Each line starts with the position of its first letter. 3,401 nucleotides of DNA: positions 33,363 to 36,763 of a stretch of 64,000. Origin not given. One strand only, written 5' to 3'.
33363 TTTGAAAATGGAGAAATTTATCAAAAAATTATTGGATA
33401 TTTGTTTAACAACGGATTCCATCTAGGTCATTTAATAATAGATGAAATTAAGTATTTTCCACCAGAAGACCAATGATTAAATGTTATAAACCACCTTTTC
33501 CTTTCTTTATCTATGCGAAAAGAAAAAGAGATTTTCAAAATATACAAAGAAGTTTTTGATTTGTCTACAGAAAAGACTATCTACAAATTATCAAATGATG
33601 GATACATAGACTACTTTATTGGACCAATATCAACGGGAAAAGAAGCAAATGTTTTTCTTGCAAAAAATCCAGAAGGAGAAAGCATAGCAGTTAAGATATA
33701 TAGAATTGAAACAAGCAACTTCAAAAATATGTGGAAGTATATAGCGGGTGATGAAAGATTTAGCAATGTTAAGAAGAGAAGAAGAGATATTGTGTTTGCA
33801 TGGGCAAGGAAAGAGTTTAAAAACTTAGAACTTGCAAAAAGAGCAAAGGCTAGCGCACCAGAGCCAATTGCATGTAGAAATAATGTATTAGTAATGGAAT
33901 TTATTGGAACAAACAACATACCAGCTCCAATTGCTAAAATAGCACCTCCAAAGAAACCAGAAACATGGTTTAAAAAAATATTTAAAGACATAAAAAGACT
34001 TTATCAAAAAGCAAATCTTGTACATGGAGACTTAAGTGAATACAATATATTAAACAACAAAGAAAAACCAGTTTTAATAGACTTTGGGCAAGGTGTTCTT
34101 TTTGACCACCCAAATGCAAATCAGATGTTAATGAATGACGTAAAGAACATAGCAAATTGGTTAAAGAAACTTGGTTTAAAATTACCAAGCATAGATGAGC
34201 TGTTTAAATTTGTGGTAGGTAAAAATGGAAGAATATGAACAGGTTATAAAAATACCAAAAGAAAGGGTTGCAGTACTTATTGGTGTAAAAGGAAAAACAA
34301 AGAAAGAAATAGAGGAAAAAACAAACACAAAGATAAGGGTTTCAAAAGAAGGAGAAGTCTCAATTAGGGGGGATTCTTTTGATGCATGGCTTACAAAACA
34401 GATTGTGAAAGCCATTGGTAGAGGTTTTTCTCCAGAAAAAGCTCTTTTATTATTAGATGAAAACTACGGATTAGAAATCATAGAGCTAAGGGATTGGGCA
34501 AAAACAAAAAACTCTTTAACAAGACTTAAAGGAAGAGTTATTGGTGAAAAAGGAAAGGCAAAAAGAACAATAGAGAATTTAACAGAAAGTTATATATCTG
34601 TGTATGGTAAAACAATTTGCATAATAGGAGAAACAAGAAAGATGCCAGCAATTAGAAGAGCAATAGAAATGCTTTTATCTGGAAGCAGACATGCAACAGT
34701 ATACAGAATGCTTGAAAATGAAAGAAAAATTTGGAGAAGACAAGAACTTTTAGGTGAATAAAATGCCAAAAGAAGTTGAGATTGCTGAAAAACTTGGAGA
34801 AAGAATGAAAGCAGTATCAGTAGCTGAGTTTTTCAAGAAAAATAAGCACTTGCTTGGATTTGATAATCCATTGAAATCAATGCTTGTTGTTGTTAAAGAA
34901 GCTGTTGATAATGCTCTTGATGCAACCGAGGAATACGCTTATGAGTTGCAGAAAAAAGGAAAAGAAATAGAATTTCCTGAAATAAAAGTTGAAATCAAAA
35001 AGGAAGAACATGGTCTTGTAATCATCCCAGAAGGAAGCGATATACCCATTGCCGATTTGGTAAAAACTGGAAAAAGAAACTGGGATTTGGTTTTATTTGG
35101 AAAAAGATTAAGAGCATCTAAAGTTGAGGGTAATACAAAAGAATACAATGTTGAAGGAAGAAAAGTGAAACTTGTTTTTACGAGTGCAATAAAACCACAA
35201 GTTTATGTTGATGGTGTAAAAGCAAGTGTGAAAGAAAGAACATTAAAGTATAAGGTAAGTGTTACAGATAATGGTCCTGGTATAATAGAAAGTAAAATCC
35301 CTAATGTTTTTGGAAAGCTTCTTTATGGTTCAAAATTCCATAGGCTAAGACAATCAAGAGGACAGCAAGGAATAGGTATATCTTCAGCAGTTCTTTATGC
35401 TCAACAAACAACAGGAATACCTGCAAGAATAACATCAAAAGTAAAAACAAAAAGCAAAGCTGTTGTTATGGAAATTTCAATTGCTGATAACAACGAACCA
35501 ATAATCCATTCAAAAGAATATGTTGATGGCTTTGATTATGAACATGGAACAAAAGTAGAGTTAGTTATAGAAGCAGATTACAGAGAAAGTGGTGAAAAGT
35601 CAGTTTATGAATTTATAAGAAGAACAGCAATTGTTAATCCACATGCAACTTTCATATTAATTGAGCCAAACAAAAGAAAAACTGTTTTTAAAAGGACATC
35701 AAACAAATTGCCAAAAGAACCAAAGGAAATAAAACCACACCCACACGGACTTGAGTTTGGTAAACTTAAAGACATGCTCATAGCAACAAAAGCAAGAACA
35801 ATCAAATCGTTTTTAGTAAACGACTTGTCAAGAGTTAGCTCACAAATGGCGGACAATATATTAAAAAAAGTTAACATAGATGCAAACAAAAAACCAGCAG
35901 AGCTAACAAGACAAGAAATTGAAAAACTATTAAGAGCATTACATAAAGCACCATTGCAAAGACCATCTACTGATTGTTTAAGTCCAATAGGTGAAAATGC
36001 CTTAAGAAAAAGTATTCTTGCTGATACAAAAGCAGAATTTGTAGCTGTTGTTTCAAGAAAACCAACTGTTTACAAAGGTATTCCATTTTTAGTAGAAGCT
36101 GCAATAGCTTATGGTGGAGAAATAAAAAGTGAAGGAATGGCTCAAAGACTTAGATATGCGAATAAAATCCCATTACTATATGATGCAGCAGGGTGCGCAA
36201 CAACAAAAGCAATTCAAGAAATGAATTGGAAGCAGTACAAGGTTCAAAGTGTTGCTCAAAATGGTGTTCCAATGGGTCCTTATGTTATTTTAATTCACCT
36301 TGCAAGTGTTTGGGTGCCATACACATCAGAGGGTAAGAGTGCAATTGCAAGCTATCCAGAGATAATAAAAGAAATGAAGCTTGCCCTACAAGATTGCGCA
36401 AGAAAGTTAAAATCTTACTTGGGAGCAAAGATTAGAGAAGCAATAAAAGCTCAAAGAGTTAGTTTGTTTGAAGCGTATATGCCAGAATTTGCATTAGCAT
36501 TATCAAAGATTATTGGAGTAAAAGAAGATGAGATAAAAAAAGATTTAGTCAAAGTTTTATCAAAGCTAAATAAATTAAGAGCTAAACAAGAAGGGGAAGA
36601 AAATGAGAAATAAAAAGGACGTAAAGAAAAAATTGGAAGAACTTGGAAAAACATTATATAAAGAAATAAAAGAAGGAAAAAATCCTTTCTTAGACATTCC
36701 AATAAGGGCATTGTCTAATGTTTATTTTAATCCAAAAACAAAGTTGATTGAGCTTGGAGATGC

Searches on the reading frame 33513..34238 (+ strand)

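Call 63: search_protein_families(library=pfam, proteins=[window:33513-34238:+], max_evalue=0.00001)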
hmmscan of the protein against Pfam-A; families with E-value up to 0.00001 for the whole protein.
window:33513-34238:+ (241 aa): 1 family
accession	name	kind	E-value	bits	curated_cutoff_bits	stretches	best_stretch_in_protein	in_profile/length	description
PF01163.29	RIO1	-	1.8e-56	191.1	22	1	46-227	1-184/187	RIO domain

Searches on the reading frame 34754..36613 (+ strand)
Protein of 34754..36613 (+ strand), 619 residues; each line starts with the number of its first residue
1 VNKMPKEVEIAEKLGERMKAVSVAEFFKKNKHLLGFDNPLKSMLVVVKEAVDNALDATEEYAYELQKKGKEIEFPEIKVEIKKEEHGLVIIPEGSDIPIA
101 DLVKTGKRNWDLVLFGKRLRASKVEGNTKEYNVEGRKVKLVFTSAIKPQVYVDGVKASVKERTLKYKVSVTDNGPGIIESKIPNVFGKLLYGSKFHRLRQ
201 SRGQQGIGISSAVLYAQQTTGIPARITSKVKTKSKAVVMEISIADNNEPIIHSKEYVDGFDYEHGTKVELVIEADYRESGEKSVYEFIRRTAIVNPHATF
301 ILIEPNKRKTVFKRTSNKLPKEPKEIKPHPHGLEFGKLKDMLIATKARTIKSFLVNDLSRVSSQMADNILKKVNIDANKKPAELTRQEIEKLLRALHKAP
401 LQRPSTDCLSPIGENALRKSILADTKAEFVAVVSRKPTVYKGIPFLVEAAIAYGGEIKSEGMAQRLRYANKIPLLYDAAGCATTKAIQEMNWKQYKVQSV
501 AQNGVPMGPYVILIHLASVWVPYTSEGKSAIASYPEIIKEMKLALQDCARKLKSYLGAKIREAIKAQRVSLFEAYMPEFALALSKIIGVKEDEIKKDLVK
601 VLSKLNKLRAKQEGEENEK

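Call 63: search_protein_families(library=pfam, proteins=[window:34754-36613:+], max_evalue=0.00001)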
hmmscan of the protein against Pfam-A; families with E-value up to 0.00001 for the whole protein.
window:34754-36613:+ (619 aa): 3 families
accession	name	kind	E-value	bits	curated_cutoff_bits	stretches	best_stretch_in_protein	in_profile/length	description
PF09239.17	Topo-VIb_trans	-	2.1e-58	197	24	1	404-566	1-157/159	Topoisomerase VI B subunit, transducer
PF02518.31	HATPase_c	-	1.8e-08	35.2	26.4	0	145-232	17-99/111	Histidine kinase-, DNA gyrase B-, and HSP90-like ATPase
PF13589.12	HATPase_c_3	-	1.8e-08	34.9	25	0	159-241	26-105/137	Histidine kinase-, DNA gyrase B-, and HSP90-like ATPase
